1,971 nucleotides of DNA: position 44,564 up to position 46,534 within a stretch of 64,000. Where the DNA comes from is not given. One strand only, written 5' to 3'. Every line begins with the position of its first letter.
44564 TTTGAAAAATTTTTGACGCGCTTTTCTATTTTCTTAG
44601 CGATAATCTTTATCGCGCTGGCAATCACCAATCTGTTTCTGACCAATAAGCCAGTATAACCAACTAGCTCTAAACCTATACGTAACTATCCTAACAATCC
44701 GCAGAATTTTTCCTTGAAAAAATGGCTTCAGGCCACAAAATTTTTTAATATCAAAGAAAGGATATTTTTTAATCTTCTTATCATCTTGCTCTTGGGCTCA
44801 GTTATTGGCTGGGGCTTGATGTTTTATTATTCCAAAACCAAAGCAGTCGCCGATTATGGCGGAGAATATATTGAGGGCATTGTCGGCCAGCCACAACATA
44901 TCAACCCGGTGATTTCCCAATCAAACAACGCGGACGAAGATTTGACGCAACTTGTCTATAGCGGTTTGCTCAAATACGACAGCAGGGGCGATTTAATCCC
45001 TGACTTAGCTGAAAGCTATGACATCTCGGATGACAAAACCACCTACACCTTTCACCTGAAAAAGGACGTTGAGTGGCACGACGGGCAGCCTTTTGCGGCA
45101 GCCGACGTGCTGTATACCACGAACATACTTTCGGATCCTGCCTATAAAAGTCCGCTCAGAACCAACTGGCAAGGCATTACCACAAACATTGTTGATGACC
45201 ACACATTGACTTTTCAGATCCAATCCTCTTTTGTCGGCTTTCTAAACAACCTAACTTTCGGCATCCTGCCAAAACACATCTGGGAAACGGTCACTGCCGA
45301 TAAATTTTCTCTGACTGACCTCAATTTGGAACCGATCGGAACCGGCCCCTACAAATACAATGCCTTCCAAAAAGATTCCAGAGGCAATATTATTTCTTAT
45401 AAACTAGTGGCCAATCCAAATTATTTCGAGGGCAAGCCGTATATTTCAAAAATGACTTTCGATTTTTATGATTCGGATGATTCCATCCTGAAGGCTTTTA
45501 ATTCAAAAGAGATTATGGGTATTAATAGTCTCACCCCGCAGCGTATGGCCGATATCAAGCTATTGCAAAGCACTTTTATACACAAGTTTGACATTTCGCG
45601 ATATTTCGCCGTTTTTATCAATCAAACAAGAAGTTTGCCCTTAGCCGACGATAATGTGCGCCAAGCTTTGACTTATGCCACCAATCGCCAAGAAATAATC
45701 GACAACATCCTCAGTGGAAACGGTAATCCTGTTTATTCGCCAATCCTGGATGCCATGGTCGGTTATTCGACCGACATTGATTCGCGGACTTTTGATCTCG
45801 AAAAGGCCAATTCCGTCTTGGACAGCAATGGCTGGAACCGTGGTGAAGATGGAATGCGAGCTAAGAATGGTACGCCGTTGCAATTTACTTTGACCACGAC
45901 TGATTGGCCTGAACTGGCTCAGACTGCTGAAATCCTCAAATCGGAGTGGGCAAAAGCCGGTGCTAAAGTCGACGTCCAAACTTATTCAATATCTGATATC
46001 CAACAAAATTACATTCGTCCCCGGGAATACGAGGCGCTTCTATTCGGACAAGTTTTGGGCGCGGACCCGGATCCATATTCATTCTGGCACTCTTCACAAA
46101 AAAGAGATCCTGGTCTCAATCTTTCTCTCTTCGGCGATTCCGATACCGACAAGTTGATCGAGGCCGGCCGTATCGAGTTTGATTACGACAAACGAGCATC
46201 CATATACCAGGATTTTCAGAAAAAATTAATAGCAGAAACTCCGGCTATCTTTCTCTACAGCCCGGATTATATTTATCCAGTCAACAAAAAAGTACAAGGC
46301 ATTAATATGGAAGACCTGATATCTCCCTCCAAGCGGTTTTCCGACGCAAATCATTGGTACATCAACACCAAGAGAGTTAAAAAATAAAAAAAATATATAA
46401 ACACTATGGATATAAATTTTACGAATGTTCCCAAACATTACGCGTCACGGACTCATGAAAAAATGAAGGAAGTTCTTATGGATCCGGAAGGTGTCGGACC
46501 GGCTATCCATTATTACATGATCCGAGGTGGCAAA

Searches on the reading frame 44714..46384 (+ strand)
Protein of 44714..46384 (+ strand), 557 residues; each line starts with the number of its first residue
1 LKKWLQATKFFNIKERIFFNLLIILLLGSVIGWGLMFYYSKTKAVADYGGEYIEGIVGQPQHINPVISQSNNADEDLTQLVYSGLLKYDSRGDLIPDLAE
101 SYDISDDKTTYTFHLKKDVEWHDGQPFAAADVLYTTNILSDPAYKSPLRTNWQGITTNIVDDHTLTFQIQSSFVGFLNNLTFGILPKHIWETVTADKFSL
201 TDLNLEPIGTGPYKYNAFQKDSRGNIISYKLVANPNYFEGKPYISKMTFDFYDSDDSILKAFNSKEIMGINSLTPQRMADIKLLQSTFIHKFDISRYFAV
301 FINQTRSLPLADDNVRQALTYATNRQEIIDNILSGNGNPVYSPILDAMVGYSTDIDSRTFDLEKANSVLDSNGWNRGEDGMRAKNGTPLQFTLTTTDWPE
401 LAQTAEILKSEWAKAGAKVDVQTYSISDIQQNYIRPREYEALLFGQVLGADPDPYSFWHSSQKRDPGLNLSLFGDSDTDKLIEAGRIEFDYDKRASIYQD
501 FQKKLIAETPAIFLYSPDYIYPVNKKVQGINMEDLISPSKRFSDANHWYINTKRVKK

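Call 3: search_protein_families(library=pfam, proteins=[window:44714-46384:+], max_evalue=0.01)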
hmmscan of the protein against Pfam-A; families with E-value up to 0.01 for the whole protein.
window:44714-46384:+ (557 aa): 1 family
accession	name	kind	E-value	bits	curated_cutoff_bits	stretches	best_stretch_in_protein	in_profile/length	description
PF00496.27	SBP_bac_5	-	1.8e-75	254.8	32.4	1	94-460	2-360/368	Bacterial extracellular solute-binding proteins, family 5 Middle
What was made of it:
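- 44714..46387 (+): Upstream co-directional gene: a family-5 solute-binding protein, ending 18 nt before gene 1. It is a conserved neighbour and possibly part of the same transcript. Its ligand is unknown. PF00496 at 254.8 bits (call 3).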
